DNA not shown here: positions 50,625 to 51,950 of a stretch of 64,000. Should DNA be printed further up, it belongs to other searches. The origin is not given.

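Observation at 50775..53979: Tightly coupled operon nudC - secreted parallel beta-helix protein - secreted di-heme cytochrome c of unknown function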

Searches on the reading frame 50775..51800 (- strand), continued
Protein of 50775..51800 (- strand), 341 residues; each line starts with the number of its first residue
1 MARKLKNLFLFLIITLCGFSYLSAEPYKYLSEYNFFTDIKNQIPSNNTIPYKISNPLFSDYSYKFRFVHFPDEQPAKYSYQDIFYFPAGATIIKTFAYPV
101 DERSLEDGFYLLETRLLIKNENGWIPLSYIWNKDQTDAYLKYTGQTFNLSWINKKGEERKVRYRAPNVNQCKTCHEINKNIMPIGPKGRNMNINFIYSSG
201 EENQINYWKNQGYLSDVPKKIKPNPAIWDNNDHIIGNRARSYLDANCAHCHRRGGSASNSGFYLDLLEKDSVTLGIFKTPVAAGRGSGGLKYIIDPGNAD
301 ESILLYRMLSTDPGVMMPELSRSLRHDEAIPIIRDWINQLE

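Call 42: search_protein_families(library=ncbifam, proteins=[P0244, P0448, P0405, P0440, P0393, P0476, P0376, P0253], max_evalue=0.001)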
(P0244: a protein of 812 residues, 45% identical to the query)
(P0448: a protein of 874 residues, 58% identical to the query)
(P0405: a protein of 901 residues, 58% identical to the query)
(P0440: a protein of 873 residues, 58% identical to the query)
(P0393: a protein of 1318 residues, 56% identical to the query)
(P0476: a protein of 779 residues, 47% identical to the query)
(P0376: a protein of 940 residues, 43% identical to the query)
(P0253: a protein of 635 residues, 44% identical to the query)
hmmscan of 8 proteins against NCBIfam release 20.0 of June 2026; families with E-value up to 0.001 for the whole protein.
P0244 (812 aa): 4 families
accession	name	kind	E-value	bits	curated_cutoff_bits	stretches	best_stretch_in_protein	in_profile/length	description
TIGR03805.1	beta_helix_1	subfamily_domain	1.6e-117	392.1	141.5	1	73-386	3-313/314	parallel beta-helix domain-containing protein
TIGR03806.1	chp_HNE_0200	subfamily_domain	7.3e-117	390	313.3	1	490-807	2-314/314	SO2930 family diheme c-type cytochrome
TIGR04247.1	NosD_copper_fam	subfamily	2.6e-11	42.7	300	2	74-241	4-168/377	nitrous oxide reductase family maturation protein NosD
TIGR03804.1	para_beta_helix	repeat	0.00016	21.2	19.45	1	202-244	1-43/44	parallel beta-helix repeat protein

P0448 (874 aa): 3 families
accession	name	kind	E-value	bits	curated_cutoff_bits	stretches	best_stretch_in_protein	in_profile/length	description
TIGR03805.1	beta_helix_1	subfamily_domain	2.1e-226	749.8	141.5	2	498-809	3-313/314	parallel beta-helix domain-containing protein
TIGR04247.1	NosD_copper_fam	subfamily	6.5e-21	74.3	300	3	113-282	3-169/377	nitrous oxide reductase family maturation protein NosD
TIGR03804.1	para_beta_helix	repeat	2.2e-07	30.5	19.45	1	628-670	1-43/44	parallel beta-helix repeat protein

P0405 (901 aa): 3 families
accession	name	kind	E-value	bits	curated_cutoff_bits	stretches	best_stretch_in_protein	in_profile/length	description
TIGR03805.1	beta_helix_1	subfamily_domain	2.9e-224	742.7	141.5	2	529-838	4-313/314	parallel beta-helix domain-containing protein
TIGR04247.1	NosD_copper_fam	subfamily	2.3e-18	65.9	300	2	529-697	4-169/377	nitrous oxide reductase family maturation protein NosD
TIGR03804.1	para_beta_helix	repeat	6.7e-09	35.3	19.45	1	657-699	1-43/44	parallel beta-helix repeat protein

P0440 (873 aa): 4 families
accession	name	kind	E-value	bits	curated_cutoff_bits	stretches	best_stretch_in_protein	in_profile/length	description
TIGR03805.1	beta_helix_1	subfamily_domain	1.7e-220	730.4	141.5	2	496-807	1-313/314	parallel beta-helix domain-containing protein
TIGR04247.1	NosD_copper_fam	subfamily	6.9e-18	64.4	300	3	106-276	3-168/377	nitrous oxide reductase family maturation protein NosD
TIGR03804.1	para_beta_helix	repeat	5.4e-05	22.8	19.45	1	627-669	1-43/44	parallel beta-helix repeat protein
NF051861.1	PolglcturonPglBAgro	equivalog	8.1e-05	21.5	600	0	163-273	129-246/437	polygalacturonase PglB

P0393 (1318 aa): 4 families
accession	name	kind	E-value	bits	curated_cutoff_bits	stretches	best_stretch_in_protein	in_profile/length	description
TIGR03805.1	beta_helix_1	subfamily_domain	3.4e-225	745.8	141.5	2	156-466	2-313/314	parallel beta-helix domain-containing protein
TIGR03806.1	chp_HNE_0200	subfamily_domain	6.7e-124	413.1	313.3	1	978-1296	2-314/314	SO2930 family diheme c-type cytochrome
TIGR04247.1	NosD_copper_fam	subfamily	4.6e-24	84.7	300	3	553-721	1-166/377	nitrous oxide reductase family maturation protein NosD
TIGR03804.1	para_beta_helix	repeat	1.6e-10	40.5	19.45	1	286-328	1-43/44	parallel beta-helix repeat protein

P0476 (779 aa): 4 families
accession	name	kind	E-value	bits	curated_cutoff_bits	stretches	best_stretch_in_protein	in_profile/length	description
TIGR03805.1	beta_helix_1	subfamily_domain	2.2e-118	394.9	141.5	1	59-366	2-314/314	parallel beta-helix domain-containing protein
TIGR03806.1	chp_HNE_0200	subfamily_domain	6.2e-112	373.8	313.3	1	453-769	2-314/314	SO2930 family diheme c-type cytochrome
TIGR04247.1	NosD_copper_fam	subfamily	2.7e-08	32.8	300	1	186-231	74-119/377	nitrous oxide reductase family maturation protein NosD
TIGR03804.1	para_beta_helix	repeat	0.00018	21.1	19.45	0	172-208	7-42/44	parallel beta-helix repeat protein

P0376 (940 aa): 9 families
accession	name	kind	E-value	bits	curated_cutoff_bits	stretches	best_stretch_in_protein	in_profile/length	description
TIGR03806.1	chp_HNE_0200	subfamily_domain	1.3e-97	326.7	313.3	1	616-935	2-314/314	SO2930 family diheme c-type cytochrome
TIGR03606.1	non_repeat_PQQ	subfamily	5.9e-25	88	434.55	1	84-285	59-269/454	glucose/sorbosone family PQQ-dependent dehydrogenase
NF011054.0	PRK14486.1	equivalog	1.1e-08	34.9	447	1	519-587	220-289/294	putative bifunctional cbb3-type cytochrome c oxidase subunit II/cytochrome c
NF045773.1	cytochro_C550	exception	1.7e-07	31.2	125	1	519-585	54-116/118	cytochrome c550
NF045774.1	cytochro_C551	exception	2.4e-06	27.4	118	1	518-585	43-106/110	cytochrome c551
TIGR00782.1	ccoP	equivalog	3.1e-06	26.7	179.95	0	481-586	167-279/285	cytochrome-c oxidase, cbb3-type subunit III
TIGR04494.1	c550_PedF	equivalog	1.1e-05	25.4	122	0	521-587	58-129/133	cytochrome c-550 PedF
TIGR03872.1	cytochrome_MoxG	equivalog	1.5e-05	25.1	147.8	0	518-592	48-125/133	cytochrome c(L), periplasmic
TIGR02604.1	Piru_Ver_Nterm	subfamily_domain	0.00082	18.8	122.2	0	171-314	126-250/367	PVC-type heme-binding CxxCH protein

P0253 (635 aa): 1 family
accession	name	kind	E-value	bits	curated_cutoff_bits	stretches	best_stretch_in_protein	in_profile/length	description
TIGR03806.1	chp_HNE_0200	subfamily_domain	1.2e-119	399.1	313.3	1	83-398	3-313/314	SO2930 family diheme c-type cytochrome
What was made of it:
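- Tandem beta-helix/beta-helix proteins without a cytochrome exist (call 42).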

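Call 47: search_protein_families(library=pfam, proteins=[L059:2431-4821:+, L059:4924-6570:+, L059:6542-7471:+, L059:7496-8743:+, L059:11022-11429:+, L059:11534-13822:-, L059:14015-15274:+, L059:15279-15794:-, L059:15844-17277:-, L059:1185-1973:-], max_evalue=0.0001)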
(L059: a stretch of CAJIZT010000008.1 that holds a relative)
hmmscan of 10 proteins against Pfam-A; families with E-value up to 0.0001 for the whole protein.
L059:2431-4821:+ (796 aa): 2 families
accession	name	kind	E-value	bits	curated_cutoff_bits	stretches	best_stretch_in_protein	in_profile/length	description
PF00593.30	TonB_dep_Rec_b-barrel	-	9.1e-36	125.1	27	1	326-742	55-424/436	TonB dependent receptor-like, beta-barrel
PF07715.20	Plug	-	6.2e-17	62.5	23.9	1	56-165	2-107/107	TonB-dependent Receptor Plug Domain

L059:4924-6570:+ (548 aa): 5 families
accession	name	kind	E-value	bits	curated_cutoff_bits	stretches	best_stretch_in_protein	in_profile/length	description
PF00890.30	FAD_binding_2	-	9.8e-64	216.5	20.4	1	6-521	1-414/414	FAD binding domain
PF03486.20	HI0933_like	-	3.1e-13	50.2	50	1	6-48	2-44/244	HI0933-like protein Rossmann domain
PF01266.30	DAO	-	6.7e-10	39.4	27.9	1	6-101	1-71/353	FAD dependent oxidoreductase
PF12831.13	FAD_oxidored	-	1.2e-08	35.1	27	1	6-63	1-60/416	FAD dependent oxidoreductase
PF13450.12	NAD_binding_8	-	4.3e-05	24.1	21.9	0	9-43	1-35/68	NAD(P)-binding Rossmann-like domain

L059:6542-7471:+ (309 aa): 3 families
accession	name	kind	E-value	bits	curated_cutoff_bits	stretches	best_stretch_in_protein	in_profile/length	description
PF05368.20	NmrA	-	7.3e-31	108.3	27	1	9-300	3-297/298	NmrA-like family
PF13460.12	NAD_binding_10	-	2.3e-15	57.4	27.2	1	15-198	1-183/184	NAD(P)H-binding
PF01370.27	Epimerase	-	2.4e-07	30.8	20.9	1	11-122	1-124/240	NAD dependent epimerase/dehydratase family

L059:7496-8743:+ (415 aa): 1 family
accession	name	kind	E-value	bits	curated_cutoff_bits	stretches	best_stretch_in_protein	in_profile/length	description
PF00067.27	p450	-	3.1e-34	119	22.8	1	216-404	237-455/462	Cytochrome P450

L059:11022-11429:+ (135 aa): 1 family
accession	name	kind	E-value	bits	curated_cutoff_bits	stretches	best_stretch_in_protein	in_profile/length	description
PF04828.22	GFA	-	8.6e-26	90.7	24.3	1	3-112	3-112/115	Glutathione-dependent formaldehyde-activating enzyme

L059:11534-13822:- (762 aa): 2 families
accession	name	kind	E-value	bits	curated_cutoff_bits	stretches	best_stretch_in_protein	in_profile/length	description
PF00593.30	TonB_dep_Rec_b-barrel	-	3.5e-35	123.1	27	1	302-727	46-436/436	TonB dependent receptor-like, beta-barrel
PF07715.20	Plug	-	1.5e-20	74.1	23.9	1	50-159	2-107/107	TonB-dependent Receptor Plug Domain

L059:14015-15274:+ (419 aa): 1 family
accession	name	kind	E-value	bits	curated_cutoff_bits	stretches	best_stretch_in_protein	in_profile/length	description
PF00067.27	p450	-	5.3e-39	134.7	22.8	1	198-387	209-433/462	Cytochrome P450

L059:15279-15794:- (171 aa): 1 family
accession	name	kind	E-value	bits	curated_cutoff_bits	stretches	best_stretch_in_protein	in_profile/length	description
PF13577.12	SnoaL_4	-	5.6e-18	65.6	24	1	9-128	2-125/126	SnoaL-like domain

L059:15844-17277:- (477 aa): 2 families
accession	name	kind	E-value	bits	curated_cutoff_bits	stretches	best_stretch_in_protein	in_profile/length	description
PF00848.25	Ring_hydroxyl_A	-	1.4e-26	94.1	24.9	2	185-353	6-135/208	Ring hydroxylating alpha subunit (catalytic domain)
PF00355.32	Rieske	-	1.5e-14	54.1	20.3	1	47-129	2-83/88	Rieske [2Fe-2S] domain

L059:1185-1973:- (262 aa): 2 families
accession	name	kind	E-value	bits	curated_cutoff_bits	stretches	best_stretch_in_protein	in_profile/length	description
PF13561.12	adh_short_C2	-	5.6e-29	101.8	27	1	17-257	6-235/236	Enoyl-(Acyl carrier protein) reductase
PF00106.31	adh_short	-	2e-28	99.7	26.6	1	8-194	1-189/195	short chain dehydrogenase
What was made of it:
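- In MED-G09 a P450 sits in nudC's place (call 47).
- Tried and rejected: A link to the nearby P450, NmrA, FAD-oxidoreductase and Rieske genes was considered because MED-G09 has the pair directly behind them (call 47).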

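Call 49: predict_structure(alignment_id=A4)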
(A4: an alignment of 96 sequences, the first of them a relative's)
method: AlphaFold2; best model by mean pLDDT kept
length: 812 residues; sequences in the alignment: 96
mean_pLDDT: 91.5   pTM: 0.90
mean pLDDT of the five models: 91.5, 90.6, 90.5, 90.3, 89.9
residues with pLDDT >= 90: 652; 70-90: 106; 50-70: 33; < 50: 21
segments of 3 or more residues with pLDDT < 50: 1-3, 5-8, 28-37
pLDDT, mean of each block of 10 residues (from residue 1): 49 54 51 47 89 95 93 93 98 95 97 97 91 97 94 97 97 89 98 96 97 98 97 99 98 94 99 94 87 98 99 98 93 91 98 97 96 97 97 96 97 97 96 97 92 91 69 92 93 96 95 91 84 98 93 97 95 95 92 94 92 94 93 84 79 94 97 98 97 93 95 90 92 94 89 88 97 89 73 92 97 89
secondary structure, 60 per line:
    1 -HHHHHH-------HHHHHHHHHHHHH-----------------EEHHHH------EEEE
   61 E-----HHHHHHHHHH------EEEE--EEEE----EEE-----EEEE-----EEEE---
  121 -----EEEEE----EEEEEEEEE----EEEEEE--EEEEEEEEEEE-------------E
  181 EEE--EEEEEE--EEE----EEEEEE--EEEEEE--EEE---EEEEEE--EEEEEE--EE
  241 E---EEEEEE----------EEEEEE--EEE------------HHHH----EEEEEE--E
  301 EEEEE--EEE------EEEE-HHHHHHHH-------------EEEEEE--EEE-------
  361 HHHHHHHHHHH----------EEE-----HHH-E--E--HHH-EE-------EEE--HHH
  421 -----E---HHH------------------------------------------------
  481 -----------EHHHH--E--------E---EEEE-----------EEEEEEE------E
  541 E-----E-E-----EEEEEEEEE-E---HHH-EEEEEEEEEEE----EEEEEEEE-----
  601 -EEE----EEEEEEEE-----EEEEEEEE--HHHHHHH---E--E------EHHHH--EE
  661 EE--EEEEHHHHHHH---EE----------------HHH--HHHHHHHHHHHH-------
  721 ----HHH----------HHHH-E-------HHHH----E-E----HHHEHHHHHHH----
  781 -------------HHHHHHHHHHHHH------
elements in order (helices of 4 or more, strands of 3 or more residues): H2-7 H15-27 H47-50 E57-61 H67-76 E83-86 E89-92 E97-99 E105-108 E114-117 E126-130 E135-143 E148-153 E156-166 E180-183 E186-191 E194-196 E201-206 E209-214 E217-219 E223-228 E231-236 E239-241 E245-250 E261-266 E269-271 H284-287 E292-297 E300-305 E308-310 E317-320 H322-329 E343-348 E351-353 H361-371 E382-384 E413-415 H493-496 E512-515 E527-533 E555-563 E573-583 E588-595 E602-604 E609-616 E622-629 H632-638 H653-656 E659-662 E665-668 H669-675 H702-713 H738-741 H751-754 H770-776 H794-806
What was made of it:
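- The AF2 model of natural fusion P0244 has pLDDT 91.5 and pTM 0.90 (call 49).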

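Call 59: search_protein_families(library=pfam, proteins=[L008:8093-8746:+, L015:7676-8707:+, L030:7674-8795:+, L040:1-1659:+, L048:5961-6923:+, L049:1097-2341:+, L053:7284-8753:+, L060:7283-8590:+, L078:7368-8729:+, L085:7826-8551:+], max_evalue=0.0001)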
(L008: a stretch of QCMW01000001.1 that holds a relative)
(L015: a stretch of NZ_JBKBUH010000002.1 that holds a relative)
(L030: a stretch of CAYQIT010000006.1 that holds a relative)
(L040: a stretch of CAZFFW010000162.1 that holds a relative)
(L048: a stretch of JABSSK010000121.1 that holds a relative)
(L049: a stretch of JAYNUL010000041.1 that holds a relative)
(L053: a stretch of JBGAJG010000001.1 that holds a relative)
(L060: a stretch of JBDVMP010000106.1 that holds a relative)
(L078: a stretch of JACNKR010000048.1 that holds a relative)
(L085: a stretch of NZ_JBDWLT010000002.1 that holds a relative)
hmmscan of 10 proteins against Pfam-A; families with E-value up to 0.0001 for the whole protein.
L008:8093-8746:+ (217 aa): 1 family
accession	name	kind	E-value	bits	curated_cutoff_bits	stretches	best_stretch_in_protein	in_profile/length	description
PF07661.19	MORN_2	-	2.6e-06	27.5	29.6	1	176-197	1-22/22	MORN repeat variant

L015:7676-8707:+ (343 aa): 1 family
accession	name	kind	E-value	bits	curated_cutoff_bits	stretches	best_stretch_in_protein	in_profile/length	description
PF00248.27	Aldo_ket_red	-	4.7e-83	279.1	24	1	30-325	2-290/291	Aldo/keto reductase family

L030:7674-8795:+ (373 aa): 3 families
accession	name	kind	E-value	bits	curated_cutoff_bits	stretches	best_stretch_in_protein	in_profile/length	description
PF11583.14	AurF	-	3.2e-13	49.9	29.6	1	57-325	7-280/282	P-aminobenzoate N-oxygenase AurF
PF04305.20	DUF455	-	1e-05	25.7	34.3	1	115-260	59-209/247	Protein of unknown function (DUF455)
PF11266.14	Ald_deCOase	-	6.7e-05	23.3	28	0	206-297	101-187/218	Long-chain fatty aldehyde decarbonylase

L040:1-1659:+ (552 aa): 0 families

L048:5961-6923:+ (320 aa): 2 families
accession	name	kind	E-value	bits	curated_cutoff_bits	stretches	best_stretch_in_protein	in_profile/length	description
PF10017.15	Methyltransf_33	-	1.4e-100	336.7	23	1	13-318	2-303/304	Histidine-specific methyltransferase, SAM-dependent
PF13847.12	Methyltransf_31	-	5e-05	23.5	27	1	78-189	7-109/145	Methyltransferase domain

L049:1097-2341:+ (414 aa): 1 family
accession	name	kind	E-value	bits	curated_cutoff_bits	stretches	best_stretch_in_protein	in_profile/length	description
PF05684.17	DUF819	-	2.4e-89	300.4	27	1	14-410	1-377/379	Protein of unknown function (DUF819)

L053:7284-8753:+ (489 aa): 7 families
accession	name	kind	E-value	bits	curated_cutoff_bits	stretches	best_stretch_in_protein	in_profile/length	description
PF01593.30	Amino_oxidase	-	9.1e-29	101.4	19.8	1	13-487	1-442/443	Flavin containing amine oxidoreductase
PF01266.30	DAO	-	4.9e-15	56.3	27.9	2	6-40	2-37/353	FAD dependent oxidoreductase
PF13450.12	NAD_binding_8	-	5.6e-15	55.8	21.9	1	8-70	1-63/68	NAD(P)-binding Rossmann-like domain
PF00890.30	FAD_binding_2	-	6.3e-10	39.2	20.4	1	6-43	2-39/414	FAD binding domain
PF07992.20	Pyr_redox_2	-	7.8e-09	35.8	26.1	1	5-35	2-32/291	Pyridine nucleotide-disulphide oxidoreductase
PF03486.20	HI0933_like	-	1e-07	32.1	50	0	5-43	2-40/244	HI0933-like protein Rossmann domain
PF12831.13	FAD_oxidored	-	1.4e-05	25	27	0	6-42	2-38/416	FAD dependent oxidoreductase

L060:7283-8590:+ (435 aa): 3 families
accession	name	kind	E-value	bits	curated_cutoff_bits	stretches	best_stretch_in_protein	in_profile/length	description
PF03109.22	ABC1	-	2e-51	174.9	22.9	1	92-325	3-237/244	ABC1 atypical kinase-like domain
PF01636.29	APH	-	3.6e-05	24.1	23.2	0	276-301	171-197/239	Phosphotransferase enzyme family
PF00069.31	Pkinase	-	4.3e-05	23.5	31.7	1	200-306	44-150/263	Protein kinase domain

L078:7368-8729:+ (453 aa): 1 family
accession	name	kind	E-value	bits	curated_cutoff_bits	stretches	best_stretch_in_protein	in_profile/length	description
PF01474.22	DAHP_synth_2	-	1.3e-205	683.5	27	1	5-442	1-438/438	Class-II DAHP synthetase family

L085:7826-8551:+ (241 aa): 0 families
